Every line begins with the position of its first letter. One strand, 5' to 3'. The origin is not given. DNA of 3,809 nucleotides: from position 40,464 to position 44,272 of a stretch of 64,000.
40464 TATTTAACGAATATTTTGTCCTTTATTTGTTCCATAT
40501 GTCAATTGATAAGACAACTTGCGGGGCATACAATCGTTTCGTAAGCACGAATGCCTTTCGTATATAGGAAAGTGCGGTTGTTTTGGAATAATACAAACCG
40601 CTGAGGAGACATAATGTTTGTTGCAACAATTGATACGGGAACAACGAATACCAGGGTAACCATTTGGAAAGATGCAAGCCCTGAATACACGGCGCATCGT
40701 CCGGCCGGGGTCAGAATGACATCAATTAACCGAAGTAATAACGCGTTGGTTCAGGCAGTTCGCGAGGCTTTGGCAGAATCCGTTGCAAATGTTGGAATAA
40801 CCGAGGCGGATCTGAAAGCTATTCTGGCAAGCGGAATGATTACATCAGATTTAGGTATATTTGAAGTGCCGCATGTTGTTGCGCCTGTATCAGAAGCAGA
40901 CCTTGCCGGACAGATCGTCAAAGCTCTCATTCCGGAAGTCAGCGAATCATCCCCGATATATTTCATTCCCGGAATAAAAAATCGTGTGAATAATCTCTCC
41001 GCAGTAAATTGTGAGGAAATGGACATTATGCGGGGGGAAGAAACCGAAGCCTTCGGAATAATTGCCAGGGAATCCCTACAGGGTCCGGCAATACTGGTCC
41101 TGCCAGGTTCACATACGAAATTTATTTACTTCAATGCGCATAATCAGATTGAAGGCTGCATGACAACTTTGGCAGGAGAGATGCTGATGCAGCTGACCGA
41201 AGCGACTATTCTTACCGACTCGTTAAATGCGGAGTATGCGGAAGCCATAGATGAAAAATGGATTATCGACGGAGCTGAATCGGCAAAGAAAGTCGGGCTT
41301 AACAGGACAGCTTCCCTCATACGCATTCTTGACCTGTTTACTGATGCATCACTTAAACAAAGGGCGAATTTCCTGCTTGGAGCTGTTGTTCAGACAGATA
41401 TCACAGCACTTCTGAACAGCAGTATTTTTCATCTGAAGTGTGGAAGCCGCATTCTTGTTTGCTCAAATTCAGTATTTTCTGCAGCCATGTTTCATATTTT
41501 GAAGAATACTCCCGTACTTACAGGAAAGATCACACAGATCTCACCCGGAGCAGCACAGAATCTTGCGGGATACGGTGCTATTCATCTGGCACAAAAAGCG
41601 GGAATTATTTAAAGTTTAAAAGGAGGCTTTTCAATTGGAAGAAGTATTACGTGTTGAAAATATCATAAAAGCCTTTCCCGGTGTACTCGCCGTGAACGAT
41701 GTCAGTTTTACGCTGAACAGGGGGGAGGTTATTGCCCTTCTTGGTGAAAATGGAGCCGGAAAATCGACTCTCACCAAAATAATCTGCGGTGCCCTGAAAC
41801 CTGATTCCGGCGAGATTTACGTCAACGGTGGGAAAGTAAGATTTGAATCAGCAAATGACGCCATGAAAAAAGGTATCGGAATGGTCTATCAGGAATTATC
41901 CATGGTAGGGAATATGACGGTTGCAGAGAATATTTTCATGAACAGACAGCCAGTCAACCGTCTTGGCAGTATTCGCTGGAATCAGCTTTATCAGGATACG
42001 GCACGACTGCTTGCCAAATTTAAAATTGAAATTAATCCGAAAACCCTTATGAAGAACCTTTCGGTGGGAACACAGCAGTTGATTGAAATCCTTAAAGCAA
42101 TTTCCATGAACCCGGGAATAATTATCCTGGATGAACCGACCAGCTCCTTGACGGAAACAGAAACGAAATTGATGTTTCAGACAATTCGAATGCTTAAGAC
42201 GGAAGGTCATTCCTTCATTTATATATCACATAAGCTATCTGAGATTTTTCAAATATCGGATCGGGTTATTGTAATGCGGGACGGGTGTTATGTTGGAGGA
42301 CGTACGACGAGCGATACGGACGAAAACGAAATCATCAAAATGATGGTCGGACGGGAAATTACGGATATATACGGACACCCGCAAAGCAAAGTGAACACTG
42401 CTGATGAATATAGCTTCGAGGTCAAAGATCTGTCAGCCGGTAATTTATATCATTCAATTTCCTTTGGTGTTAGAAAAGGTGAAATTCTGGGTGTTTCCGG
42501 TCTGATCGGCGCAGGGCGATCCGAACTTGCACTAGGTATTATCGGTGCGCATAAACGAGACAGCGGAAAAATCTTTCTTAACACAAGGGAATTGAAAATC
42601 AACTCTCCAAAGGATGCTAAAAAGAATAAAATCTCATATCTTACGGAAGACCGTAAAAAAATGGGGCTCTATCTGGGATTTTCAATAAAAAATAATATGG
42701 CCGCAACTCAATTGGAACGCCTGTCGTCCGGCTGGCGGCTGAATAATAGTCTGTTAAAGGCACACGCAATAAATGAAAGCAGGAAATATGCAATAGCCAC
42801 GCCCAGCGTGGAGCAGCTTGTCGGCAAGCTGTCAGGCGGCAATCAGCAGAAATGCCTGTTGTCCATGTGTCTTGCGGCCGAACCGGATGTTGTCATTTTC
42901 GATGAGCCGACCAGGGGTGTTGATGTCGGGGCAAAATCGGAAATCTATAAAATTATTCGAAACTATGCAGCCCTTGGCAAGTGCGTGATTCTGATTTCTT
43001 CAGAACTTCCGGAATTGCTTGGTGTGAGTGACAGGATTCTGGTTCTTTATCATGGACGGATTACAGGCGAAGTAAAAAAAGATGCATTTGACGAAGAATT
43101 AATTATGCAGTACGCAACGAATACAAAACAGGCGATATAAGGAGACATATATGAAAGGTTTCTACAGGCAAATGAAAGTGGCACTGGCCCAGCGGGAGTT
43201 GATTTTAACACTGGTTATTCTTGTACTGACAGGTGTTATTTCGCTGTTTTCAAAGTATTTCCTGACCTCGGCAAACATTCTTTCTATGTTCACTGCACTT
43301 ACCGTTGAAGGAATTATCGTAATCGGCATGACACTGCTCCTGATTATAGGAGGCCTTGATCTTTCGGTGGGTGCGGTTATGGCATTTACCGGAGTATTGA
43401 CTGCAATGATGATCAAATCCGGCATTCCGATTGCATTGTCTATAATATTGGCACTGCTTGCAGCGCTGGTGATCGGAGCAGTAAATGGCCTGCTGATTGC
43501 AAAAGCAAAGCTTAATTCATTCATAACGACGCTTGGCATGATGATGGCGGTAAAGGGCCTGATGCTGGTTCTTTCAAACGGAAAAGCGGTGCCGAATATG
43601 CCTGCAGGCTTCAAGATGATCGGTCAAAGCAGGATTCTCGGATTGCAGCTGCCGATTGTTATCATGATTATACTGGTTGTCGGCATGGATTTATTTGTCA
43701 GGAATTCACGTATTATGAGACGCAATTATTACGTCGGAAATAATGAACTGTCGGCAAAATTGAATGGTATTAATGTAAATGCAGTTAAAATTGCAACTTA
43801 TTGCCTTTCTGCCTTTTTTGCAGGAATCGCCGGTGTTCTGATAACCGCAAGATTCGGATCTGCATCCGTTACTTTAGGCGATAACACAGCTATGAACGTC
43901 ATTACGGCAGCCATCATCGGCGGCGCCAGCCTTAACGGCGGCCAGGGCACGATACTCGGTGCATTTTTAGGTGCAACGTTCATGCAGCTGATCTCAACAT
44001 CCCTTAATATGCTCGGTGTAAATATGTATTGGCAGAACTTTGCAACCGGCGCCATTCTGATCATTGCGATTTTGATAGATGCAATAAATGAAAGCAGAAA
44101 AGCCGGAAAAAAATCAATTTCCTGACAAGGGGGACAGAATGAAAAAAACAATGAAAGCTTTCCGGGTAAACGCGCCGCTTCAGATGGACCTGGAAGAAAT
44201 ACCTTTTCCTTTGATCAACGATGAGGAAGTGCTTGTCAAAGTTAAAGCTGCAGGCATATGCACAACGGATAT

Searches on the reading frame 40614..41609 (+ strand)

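Call 50: search_protein_families(library=pfam, proteins=[window:40614-41609:+], max_evalue=0.0001)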
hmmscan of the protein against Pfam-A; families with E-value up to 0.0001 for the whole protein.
window:40614-41609:+ (332 aa): 1 family
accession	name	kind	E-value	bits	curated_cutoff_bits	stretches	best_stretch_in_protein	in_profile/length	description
PF05035.17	DGOK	-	1.8e-32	112.9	25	1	7-285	1-247/281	2-keto-3-deoxy-galactonokinase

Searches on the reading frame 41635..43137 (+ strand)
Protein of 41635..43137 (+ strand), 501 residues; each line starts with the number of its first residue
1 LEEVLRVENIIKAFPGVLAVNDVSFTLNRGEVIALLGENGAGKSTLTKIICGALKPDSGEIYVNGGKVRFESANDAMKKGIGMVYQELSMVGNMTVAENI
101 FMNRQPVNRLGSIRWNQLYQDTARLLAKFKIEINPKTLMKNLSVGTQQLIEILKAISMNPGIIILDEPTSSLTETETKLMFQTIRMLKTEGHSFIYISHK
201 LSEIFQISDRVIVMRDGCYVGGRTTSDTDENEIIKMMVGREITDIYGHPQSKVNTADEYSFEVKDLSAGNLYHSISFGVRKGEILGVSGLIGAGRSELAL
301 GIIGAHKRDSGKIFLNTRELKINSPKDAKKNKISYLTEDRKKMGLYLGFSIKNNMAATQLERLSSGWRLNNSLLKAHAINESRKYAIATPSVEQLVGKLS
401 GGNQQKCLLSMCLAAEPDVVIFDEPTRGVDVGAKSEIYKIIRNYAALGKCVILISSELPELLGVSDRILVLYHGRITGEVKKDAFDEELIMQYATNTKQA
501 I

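Call 50: search_protein_families(library=pfam, proteins=[window:41635-43137:+], max_evalue=0.0001)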
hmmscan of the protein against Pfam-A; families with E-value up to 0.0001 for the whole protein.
window:41635-43137:+ (501 aa): 2 families
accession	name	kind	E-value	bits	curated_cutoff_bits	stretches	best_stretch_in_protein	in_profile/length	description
PF00005.33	ABC_tran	-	6.2e-53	179.5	25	2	20-170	1-137/137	ABC transporter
PF13304.12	AAA_21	-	1.4e-12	48.8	27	0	397-453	236-294/304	AAA domain, putative AbiEii toxin, Type IV TA system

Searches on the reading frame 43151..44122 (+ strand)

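Call 50: search_protein_families(library=pfam, proteins=[window:43151-44122:+], max_evalue=0.0001)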
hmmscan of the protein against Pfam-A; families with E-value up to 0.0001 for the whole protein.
window:43151-44122:+ (324 aa): 1 family
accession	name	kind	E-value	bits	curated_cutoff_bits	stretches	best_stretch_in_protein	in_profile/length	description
PF02653.21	BPD_transp_2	-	4.4e-37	128.1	26.8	1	43-306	2-268/269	Branched-chain amino acid transport system / permease component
